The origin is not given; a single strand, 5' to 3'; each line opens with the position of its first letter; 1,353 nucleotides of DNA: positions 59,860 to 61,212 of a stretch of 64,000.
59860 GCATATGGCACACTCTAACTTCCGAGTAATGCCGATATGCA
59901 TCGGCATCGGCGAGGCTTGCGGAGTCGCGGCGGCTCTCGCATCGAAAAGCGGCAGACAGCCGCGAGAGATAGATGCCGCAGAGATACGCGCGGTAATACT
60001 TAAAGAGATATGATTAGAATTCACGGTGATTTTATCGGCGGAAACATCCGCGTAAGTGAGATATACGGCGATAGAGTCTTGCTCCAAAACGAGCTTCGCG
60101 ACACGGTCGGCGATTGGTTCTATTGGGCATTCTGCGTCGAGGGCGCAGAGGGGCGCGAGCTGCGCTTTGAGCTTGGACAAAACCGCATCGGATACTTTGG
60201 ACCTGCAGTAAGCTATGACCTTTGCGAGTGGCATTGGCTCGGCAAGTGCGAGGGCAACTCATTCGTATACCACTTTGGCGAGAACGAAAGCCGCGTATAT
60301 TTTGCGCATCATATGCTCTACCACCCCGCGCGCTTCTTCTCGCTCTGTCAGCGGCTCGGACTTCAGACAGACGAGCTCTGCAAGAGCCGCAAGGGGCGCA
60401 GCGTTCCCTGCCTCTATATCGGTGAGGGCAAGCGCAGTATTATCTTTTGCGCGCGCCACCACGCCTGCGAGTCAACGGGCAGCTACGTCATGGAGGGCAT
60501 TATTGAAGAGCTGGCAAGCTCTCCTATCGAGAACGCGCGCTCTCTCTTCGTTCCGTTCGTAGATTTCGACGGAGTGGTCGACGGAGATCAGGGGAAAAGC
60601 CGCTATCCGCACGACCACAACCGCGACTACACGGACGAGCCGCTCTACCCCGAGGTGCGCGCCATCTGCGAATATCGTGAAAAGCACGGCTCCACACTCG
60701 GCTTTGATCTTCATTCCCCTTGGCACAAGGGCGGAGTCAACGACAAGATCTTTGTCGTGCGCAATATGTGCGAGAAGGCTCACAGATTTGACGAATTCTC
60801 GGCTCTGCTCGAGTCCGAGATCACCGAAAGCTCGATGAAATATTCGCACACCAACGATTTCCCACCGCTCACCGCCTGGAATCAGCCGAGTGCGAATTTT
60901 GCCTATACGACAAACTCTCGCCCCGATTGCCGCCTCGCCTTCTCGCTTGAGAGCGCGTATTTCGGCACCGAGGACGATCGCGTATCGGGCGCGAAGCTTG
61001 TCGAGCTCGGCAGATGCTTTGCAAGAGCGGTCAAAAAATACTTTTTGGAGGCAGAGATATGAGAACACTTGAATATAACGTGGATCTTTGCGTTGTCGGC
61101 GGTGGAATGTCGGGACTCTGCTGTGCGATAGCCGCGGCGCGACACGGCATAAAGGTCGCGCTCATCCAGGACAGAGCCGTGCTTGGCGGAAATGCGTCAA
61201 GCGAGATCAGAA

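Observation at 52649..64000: Uncharacterised glycyl-radical-enzyme cluster: two GRE paralogs, one activase, two FAD oxidoreductases, an M14-like protein, a propeller protein and two AraC regulators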

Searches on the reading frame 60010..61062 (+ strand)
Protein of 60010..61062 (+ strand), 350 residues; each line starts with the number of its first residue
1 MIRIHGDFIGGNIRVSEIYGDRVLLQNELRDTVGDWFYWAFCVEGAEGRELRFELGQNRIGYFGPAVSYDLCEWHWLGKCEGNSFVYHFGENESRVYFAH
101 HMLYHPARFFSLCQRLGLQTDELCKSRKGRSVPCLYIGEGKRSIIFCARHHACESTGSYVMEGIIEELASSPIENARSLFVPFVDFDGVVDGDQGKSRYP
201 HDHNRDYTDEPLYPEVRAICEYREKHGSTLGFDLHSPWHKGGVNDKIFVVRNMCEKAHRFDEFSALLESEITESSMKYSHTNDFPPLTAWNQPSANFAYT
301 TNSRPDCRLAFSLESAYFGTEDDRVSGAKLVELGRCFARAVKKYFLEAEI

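Call 7: search_protein_families(library=pfam, proteins=[window:60010-61062:+], max_evalue=0.01)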
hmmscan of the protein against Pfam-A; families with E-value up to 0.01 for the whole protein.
window:60010-61062:+ (350 aa): 0 families

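Call 8: search_protein_families(library=ncbifam, proteins=[window:60010-61062:+], max_evalue=0.01)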
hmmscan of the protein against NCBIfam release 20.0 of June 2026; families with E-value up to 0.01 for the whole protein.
window:60010-61062:+ (350 aa): 0 families

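Call 37: search_solved_structures(query=window:60010-61062:+, max_evalue=10)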
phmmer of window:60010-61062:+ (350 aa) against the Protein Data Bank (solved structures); distinct sequences matched with E-value up to 10: 5.
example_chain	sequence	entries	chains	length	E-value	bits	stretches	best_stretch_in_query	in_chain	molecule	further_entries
4a37_A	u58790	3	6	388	6.3e-07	31.9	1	3-236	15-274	METALLO-CARBOXYPEPTIDASE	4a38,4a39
4b6z_A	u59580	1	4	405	0.00018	23.8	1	22-236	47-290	FAMILY M14 UNASSIGNED PEPTIDASE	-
3l2n_A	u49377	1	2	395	0.00094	21.5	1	3-236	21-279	Peptidase M14, carboxypeptidase A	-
3k2k_A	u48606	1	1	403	0.0043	19.3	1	22-236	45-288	putative carboxypeptidase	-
7uct_A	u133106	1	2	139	0.24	13.5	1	53-149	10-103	Retinol-binding protein 2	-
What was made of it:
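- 60010..61062 (+): M14L: 350-aa cytosolic-carboxypeptidase-like (M14D-type) zinc hydrolase with an N-terminal beta-sandwich. PDB 4a37 at E=6e-7 (call 37).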

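Call 40: find_homologous_proteins(query=window:60010-61059:+, max_evalue=0.00001)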
Query window:60010-61059:+ (350 aa): 2372 proteins with E <= 0.00001 among 3616 candidates; the best 120 are listed.
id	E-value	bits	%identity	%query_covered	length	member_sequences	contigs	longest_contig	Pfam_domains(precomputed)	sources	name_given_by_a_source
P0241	3.7e-231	785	93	100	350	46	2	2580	-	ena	-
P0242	3.8e-180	617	72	98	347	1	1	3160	-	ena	-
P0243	5.4e-178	610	71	99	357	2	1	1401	-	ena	-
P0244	5.9e-177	606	72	99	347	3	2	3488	-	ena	-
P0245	9.5e-177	606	72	99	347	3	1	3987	-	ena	-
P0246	1.0e-176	606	72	98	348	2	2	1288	PF00246.30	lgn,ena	-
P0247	2.5e-175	601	71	99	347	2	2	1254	-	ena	-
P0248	2.8e-175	601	71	99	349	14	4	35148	-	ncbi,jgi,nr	ncbi:MAG: carboxypeptidase family protein [Ruminococcaceae bacterium]|nr:carboxypeptidase family pro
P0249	4.7e-175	600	72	99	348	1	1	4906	-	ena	-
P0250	2.1e-173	595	70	98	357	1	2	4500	-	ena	-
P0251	9.6e-172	589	69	99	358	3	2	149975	-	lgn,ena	-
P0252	1.2e-171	589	69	98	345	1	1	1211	PF00246.30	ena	-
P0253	1.3e-171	589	69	100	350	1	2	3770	-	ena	-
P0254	1.6e-171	588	70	98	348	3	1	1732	-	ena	-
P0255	3.2e-171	587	71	99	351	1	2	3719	-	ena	-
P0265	3.9e-169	581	70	98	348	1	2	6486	PF00246.30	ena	-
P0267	2.7e-168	578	69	98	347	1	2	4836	PF00246.30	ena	-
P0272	2.3e-166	571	70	98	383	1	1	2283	PF18027.7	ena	-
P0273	3.6e-166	571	69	99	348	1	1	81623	PF00246.30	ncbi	-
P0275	1.1e-165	569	68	98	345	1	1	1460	PF00246.30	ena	-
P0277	2.8e-165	568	68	99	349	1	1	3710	PF00246.30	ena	-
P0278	8.0e-165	566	66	99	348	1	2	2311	PF00246.30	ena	-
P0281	1.1e-163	563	66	99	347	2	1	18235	PF18027.7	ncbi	-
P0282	1.4e-163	562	65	99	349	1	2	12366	PF18027.7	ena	-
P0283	1.8e-163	562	68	98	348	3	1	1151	PF00246.30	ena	-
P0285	3.3e-163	561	67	99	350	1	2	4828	PF18027.7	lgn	-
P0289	2.0e-162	558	66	99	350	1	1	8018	PF18027.7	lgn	-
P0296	1.7e-157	542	64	100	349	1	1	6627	PF18027.7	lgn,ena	-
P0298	3.7e-156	538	63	99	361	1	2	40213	-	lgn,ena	-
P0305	3.7e-151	521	63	99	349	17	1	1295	PF18027.7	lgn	-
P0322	8.8e-148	510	60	98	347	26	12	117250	-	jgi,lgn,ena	-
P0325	1.3e-147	510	60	99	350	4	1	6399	PF18027.7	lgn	-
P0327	1.7e-147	509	60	99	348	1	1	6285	PF00246.30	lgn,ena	-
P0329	4.9e-147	508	61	99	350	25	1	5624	PF18027.7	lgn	-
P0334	1.9e-146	506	61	98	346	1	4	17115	PF18027.7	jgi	-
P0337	3.6e-146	505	61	98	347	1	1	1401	PF18027.7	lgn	-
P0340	1.0e-145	503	59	98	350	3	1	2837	PF18027.7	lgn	-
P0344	1.9e-145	503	60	99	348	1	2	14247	PF18027.7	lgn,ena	-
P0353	2.3e-144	499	62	98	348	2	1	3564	PF18027.7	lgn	-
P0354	4.3e-144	498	60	98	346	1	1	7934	PF18027.7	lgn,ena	-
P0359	1.6e-143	496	58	99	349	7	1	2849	PF18027.7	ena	-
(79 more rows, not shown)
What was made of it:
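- On Peptidase M14 (cytosolic carboxypeptidase-like, M14D), tested for M14L: Some family members do carry precomputed PF00246 or PF18027 hits (call 40).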

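Call 41: find_encoding_contigs(protein=P0251, flank=8000, max_places=1)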
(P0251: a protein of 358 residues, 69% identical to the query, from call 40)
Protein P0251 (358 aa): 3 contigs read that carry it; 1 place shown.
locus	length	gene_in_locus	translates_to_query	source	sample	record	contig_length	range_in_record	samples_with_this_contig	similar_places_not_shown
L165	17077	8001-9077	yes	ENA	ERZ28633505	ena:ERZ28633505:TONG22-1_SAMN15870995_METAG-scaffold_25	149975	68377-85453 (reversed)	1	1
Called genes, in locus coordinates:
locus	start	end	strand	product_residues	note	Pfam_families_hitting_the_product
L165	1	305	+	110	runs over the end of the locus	PF01337:Barstar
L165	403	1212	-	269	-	PF00165:HTH_AraC, PF12833:HTH_18, PF00165:HTH_AraC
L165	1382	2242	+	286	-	PF00722:Glyco_hydro_16 (weak)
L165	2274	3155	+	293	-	-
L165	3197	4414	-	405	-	PF00180:Iso_dh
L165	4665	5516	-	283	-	PF10114:PocR, PF00165:HTH_AraC (weak), PF12833:HTH_18, PF00165:HTH_AraC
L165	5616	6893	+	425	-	PF00890:FAD_binding_2 (faint), PF01266:DAO (faint), PF01946:Thi4 (weak), PF07992:Pyr_redox_2 (weak), PF12831:FAD_oxidored, PF13738:Pyr_redox_3 (faint)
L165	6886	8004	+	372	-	PF09587:PGA_cap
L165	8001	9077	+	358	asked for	-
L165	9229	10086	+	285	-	PF02311:AraC_binding, PF00165:HTH_AraC, PF12833:HTH_18, PF00165:HTH_AraC (weak)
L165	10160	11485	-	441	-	PF00155:Aminotran_1_2, PF01041:DegT_DnrJ_EryC1, PF00266:Aminotran_5 (weak), PF01053:Cys_Met_Meta_PP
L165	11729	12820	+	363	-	PF00150:Cellulase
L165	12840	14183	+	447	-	PF02055:Glyco_hydro_30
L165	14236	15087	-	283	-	PF02311:AraC_binding (weak), PF07883:Cupin_2, PF12833:HTH_18, PF00165:HTH_AraC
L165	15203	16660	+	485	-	-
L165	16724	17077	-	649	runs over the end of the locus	PF16126:DUF4838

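Call 42: find_encoding_contigs(protein=P0273, flank=8000, max_places=1)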
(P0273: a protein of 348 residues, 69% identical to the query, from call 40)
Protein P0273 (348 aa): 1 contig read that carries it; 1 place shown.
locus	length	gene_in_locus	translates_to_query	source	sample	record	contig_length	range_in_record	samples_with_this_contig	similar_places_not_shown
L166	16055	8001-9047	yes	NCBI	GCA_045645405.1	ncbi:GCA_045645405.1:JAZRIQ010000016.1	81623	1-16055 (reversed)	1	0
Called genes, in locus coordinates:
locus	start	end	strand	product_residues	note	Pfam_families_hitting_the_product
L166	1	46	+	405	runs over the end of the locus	PF19993:DO-GTPase2 (weak)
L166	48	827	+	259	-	-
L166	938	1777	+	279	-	PF02811:PHP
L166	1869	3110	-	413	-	PF00465:Fe-ADH, PF13685:Fe-ADH_2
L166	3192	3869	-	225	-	PF04239:DUF421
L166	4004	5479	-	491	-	PF22422:MGH1-like_GH, PF03200:Glyco_hydro_63, PF01204:Trehalase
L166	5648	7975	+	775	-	PF13802:Gal_mutarotas_2, PF01055:Glyco_hydro_31_2nd, PF21365:Glyco_hydro_31_3rd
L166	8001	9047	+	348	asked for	PF00246:Peptidase_M14 (faint)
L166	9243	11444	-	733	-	PF22666:Glyco_hydro_2_N2 (weak), PF00703:Glyco_hydro_2, PF02836:Glyco_hydro_2_C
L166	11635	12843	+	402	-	PF07690:MFS_1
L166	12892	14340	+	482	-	-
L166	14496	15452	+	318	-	PF01120:Alpha_L_fucos, PF14871:GHL6 (weak)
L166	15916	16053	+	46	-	?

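Call 43: find_encoding_contigs(protein=P0322, flank=8000, max_places=2)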
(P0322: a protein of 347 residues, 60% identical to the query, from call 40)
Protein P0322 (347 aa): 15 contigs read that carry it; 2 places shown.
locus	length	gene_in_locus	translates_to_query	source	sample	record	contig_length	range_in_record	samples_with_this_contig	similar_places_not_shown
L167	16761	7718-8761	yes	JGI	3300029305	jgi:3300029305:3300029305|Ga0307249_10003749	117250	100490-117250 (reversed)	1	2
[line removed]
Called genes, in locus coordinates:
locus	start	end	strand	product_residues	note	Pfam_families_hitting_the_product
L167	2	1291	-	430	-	?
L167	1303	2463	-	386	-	PF02746:MR_MLE_N, PF13378:MR_MLE_C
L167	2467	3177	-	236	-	PF13483:Lactamase_B_3, PF12706:Lactamase_B_2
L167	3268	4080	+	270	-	PF00165:HTH_AraC, PF12833:HTH_18, PF00165:HTH_AraC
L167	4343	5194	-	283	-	PF12833:HTH_18, PF00165:HTH_AraC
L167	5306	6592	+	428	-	PF01946:Thi4 (weak), PF07992:Pyr_redox_2 (faint), PF00890:FAD_binding_2 (faint), PF01266:DAO (faint), PF12831:FAD_oxidored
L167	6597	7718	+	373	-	PF09587:PGA_cap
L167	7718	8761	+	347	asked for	-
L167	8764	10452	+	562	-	PF00890:FAD_binding_2 (weak), PF01266:DAO (weak), PF12831:FAD_oxidored, PF13450:NAD_binding_8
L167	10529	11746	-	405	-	PF00180:Iso_dh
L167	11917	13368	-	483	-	-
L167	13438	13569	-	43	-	-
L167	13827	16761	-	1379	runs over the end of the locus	-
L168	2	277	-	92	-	?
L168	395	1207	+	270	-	PF00165:HTH_AraC, PF12833:HTH_18, PF00165:HTH_AraC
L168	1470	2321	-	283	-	PF12833:HTH_18, PF00165:HTH_AraC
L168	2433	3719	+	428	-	PF01946:Thi4 (weak), PF07992:Pyr_redox_2 (faint), PF00890:FAD_binding_2 (faint), PF01266:DAO (faint), PF12831:FAD_oxidored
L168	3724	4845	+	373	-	PF09587:PGA_cap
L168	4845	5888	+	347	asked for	-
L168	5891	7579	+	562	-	PF00890:FAD_binding_2 (weak), PF01266:DAO (weak), PF12831:FAD_oxidored, PF13450:NAD_binding_8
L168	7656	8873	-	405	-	PF00180:Iso_dh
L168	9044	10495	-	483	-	-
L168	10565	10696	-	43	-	-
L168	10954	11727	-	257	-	?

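Call 51: search_protein_families(library=pfam, proteins=[window:60010-61059:+], max_evalue=5)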
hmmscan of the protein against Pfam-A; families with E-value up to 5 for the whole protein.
window:60010-61059:+ (350 aa): 3 families
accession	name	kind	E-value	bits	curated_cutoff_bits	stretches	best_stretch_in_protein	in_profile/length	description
PF00246.29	Peptidase_M14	-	0.012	15.6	21.6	1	122-236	20-131/286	Zinc carboxypeptidase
PF18027.6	Pepdidase_M14_N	-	0.014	16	23.2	1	6-100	3-106/107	Cytosolic carboxypeptidase N-terminal domain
PF11356.14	T2SSC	-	0.18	12.1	27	1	6-30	111-135/141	Type II secretion system protein C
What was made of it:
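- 60010..61062 (+): Sub-threshold hits to Peptidase_M14 and Pepdidase_M14_N (call 51).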

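Call 92: predict_structure(alignment_id=A8)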
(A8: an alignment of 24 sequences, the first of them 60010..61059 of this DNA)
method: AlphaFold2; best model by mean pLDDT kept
length: 350 residues; sequences in the alignment: 24
mean_pLDDT: 87.5   pTM: 0.90
mean pLDDT of the five models: 87.5, 85.8, 85.3, 83.3, 78.7
residues with pLDDT >= 90: 211; 70-90: 100; 50-70: 37; < 50: 2
segments of 3 or more residues with pLDDT < 50: none
pLDDT, mean of each block of 10 residues (from residue 1): 86 89 84 65 96 83 89 91 93 93 90 97 93 95 90 80 97 95 85 57 66 89 95 77 80 91 96 95 83 82 93 88 92 98 85
secondary structure, 60 per line:
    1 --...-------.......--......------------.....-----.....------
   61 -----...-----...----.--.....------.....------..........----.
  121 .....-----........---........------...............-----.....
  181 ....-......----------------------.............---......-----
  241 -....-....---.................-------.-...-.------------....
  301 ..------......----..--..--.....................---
elements in order: E3-5 E13-19 E22-27 E40-44 E50-54 E66-68 E74-76 E84-88 E95-99 H106-115 E120-125 E131-138 E142-149 H156-170 E176-184 H186-191 H214-226 E230-235 H242-245 E247-250 H254-270 H297-302 E309-314 H327-347
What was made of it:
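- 60010..61062 (+): AF2 pLDDT 87.5 (call 92).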

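Call 94: fold_search(model_id=the predicted structure, library=pdb)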
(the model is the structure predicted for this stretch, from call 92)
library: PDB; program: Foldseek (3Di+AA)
matches with E <= 10: 960; with E <= 0.001: 123
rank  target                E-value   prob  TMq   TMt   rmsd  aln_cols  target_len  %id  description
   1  4b6z_C                1.2e-21  1.00  0.79  0.74   4.2       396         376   17  Crystal structure of metallo-carboxypeptidase from Burkholderia cenocepacia (released 2013-03-27)
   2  4a37_B                1.3e-21  1.00  0.80  0.75   4.1       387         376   21  Metallo-carboxypeptidase from Pseudomonas Aeruginosa (released 2012-05-09)
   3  4b6z_D                1.8e-21  1.00  0.79  0.73   4.4       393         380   17  Crystal structure of metallo-carboxypeptidase from Burkholderia cenocepacia (released 2013-03-27)
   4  3k2k                  3.8e-21  1.00  0.79  0.72   4.2       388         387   18  Crystal structure of putative carboxypeptidase (YP_103406.1) from BURKHOLDERIA MALLEI ATCC 23344 at 2.49 A resolution (released 2009-11-03)
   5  4a37_A                9.4e-21  1.00  0.80  0.75   4.1       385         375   22  Metallo-carboxypeptidase from Pseudomonas Aeruginosa (released 2012-05-09)
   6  4b6z_B                1.8e-20  1.00  0.77  0.71   4.4       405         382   18  Crystal structure of metallo-carboxypeptidase from Burkholderia cenocepacia (released 2013-03-27)
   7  3l2n_A                3.6e-20  1.00  0.78  0.73   4.3       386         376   19  Crystal structure of Putative carboxypeptidase A (YP_562911.1) from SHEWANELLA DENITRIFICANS OS-217 at 2.39 A resoluti (released 2009-12-29)
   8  4b6z_A                3.6e-20  1.00  0.78  0.72   4.6       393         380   17  Crystal structure of metallo-carboxypeptidase from Burkholderia cenocepacia (released 2013-03-27)
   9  8v3q_A                1.0e-17  1.00  0.75  0.55   5.7       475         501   16  Structure of CCP5 class1 (released 2024-07-17)
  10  8v3p_A                2.9e-17  1.00  0.74  0.58   4.8       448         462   16  CCP5 in complex with Glu-P-peptide 2 transition state analog (released 2024-07-17)
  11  8v3n                  3.1e-17  1.00  0.76  0.56   5.1       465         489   15  CCP5 in complex with Glu-P-Glu transition state analog (released 2024-07-17)
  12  8v3r_A                5.3e-17  1.00  0.76  0.55   5.9       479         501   16  Structure of CCP5 class2 (released 2024-07-17)
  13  8v3o_A                8.7e-17  1.00  0.75  0.57   5.1       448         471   15  CCP5 in complex with Glu-P-peptide 1 transition state analog (released 2024-07-17)
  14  8v3m                  1.1e-16  1.00  0.77  0.56   5.7       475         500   16  CCP5 apo structure (released 2024-07-17)
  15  8v3s_A                1.5e-16  1.00  0.77  0.56   4.8       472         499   16  Structure of CCP5 class3 (released 2024-07-17)
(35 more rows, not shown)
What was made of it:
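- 60010..61062 (+): Foldseek TM 0.8 to 4a37, 4b6z and 3k2k, then CCP5 (call 94).
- On Peptidase M14 (cytosolic carboxypeptidase-like, M14D), tested for M14L: Foldseek to 4a37 and 4b6z at E=1e-21, TM 0.79-0.80 (calls 92, 94).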

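Call 95: find_encoding_contigs(protein=P0298, flank=10000, max_places=1)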
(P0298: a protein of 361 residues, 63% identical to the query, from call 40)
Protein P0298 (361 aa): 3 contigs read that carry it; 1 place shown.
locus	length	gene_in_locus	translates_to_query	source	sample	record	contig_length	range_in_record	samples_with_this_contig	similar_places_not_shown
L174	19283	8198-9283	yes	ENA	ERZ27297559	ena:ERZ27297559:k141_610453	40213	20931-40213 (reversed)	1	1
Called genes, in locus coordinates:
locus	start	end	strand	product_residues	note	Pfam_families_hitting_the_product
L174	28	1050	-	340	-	PF00294:PfkB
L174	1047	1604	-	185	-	PF01081:Aldolase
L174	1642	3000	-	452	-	PF02614:UxaC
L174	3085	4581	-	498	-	PF07690:MFS_1, PF13347:MFS_2, PF07690:MFS_1, PF13347:MFS_2 (weak), PF07690:MFS_1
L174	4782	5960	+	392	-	PF13180:PDZ_2 (weak), PF17820:PDZ_6 (weak), PF05580:Peptidase_S55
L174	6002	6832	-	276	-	PF10114:PocR (weak), PF00165:HTH_AraC, PF12833:HTH_18, PF00165:HTH_AraC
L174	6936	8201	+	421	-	PF00890:FAD_binding_2 (weak), PF01134:GIDA (weak), PF01266:DAO (faint), PF01946:Thi4 (weak), PF07992:Pyr_redox_2 (weak), PF12831:FAD_oxidored, PF13450:NAD_binding_8 (faint)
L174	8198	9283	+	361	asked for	-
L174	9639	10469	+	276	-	PF12833:HTH_18, PF14526:Cass2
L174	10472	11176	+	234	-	PF00106:adh_short, PF13561:adh_short_C2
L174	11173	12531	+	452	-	PF00890:FAD_binding_2 (weak), PF01266:DAO (weak), PF12831:FAD_oxidored, PF13450:NAD_binding_8 (weak)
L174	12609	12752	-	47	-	-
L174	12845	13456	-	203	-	-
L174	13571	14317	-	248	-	PF08220:HTH_DeoR, PF25212:HVO_A0114 (weak), PF00455:DeoRC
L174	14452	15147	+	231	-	PF00596:Aldolase_II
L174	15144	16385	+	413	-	PF00465:Fe-ADH (weak), PF13685:Fe-ADH_2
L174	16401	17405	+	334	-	-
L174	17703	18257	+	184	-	PF02525:Flavodoxin_2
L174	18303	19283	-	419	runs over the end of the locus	PF12708:Pect-lyase_RHGA_epim, PF00295:Glyco_hydro_28, PF13229:Beta_helix (faint)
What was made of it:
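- The FAD-ox/M14 operon stands without a GRE nearby in L165, L167, L168 and L174 (calls 41, 43, 95). In L174 the FAD-ox/M14 unit abuts spoIVB directly, as if the GRE1 unit were an insertion here (call 95).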

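Call 96: find_encoding_contigs(protein=P0248, flank=10000, max_places=1)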
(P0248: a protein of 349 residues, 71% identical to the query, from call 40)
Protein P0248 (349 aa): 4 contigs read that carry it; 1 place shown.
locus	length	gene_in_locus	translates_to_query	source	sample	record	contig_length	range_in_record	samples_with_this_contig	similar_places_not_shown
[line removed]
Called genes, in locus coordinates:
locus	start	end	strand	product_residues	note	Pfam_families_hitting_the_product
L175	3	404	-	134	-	?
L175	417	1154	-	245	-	PF00106:adh_short, PF01370:Epimerase (weak), PF08659:KR, PF13561:adh_short_C2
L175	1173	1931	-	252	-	PF01487:DHquinase_I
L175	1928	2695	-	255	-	PF00106:adh_short, PF13561:adh_short_C2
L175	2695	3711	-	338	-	PF08240:ADH_N (faint), PF16912:Glu_dehyd_C (weak), PF00107:ADH_zinc_N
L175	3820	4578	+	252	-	PF00165:HTH_AraC (weak), PF12833:HTH_18, PF00165:HTH_AraC (weak)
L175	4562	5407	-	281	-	PF10114:PocR, PF00165:HTH_AraC, PF12833:HTH_18, PF00165:HTH_AraC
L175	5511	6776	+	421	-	PF00890:FAD_binding_2 (weak), PF01134:GIDA, PF01266:DAO (faint), PF01946:Thi4 (weak), PF03486:HI0933_like (weak), PF07992:Pyr_redox_2, PF12831:FAD_oxidored, PF13450:NAD_binding_8 (weak)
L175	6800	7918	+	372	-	PF09587:PGA_cap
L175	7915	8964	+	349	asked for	-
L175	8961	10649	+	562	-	PF00890:FAD_binding_2 (weak), PF01266:DAO, PF07992:Pyr_redox_2 (weak), PF12831:FAD_oxidored, PF13450:NAD_binding_8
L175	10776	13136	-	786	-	PF01074:Glyco_hydro_38N, PF09261:Alpha-mann_mid, PF07748:Glyco_hydro_38C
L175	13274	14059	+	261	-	PF07883:Cupin_2 (weak), PF02311:AraC_binding (weak), PF00165:HTH_AraC (faint), PF12833:HTH_18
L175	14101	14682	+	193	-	PF18927:CrtO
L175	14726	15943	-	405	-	PF14307:Glyco_tran_WbsX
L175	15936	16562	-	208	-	-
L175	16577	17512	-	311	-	PF00248:Aldo_ket_red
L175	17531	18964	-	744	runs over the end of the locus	PF02901:PFL-like, PF01228:Gly_radical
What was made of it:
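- Closest known: Bacterial cytosolic-carboxypeptidase-like M14 enzymes. Different: The substrate is unknown (calls 41, 43, 51, 96).
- Only L175 has a GRE within 10 kb (calls 41, 43, 95, 96).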

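Call 99: search_protein_families(library=ncbifam, proteins=[L167:6597-7715:+], max_evalue=0.00001)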
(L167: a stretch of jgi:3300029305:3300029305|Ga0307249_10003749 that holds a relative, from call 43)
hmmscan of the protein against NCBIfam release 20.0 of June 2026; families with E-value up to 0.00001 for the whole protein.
L167:6597-7715:+ (373 aa): 1 family
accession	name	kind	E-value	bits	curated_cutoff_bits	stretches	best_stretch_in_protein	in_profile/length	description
NF038314.1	epimerase_MslH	equivalog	2.5e-10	39.3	700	0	39-112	37-113/439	lasso peptide C-terminal Trp epimerase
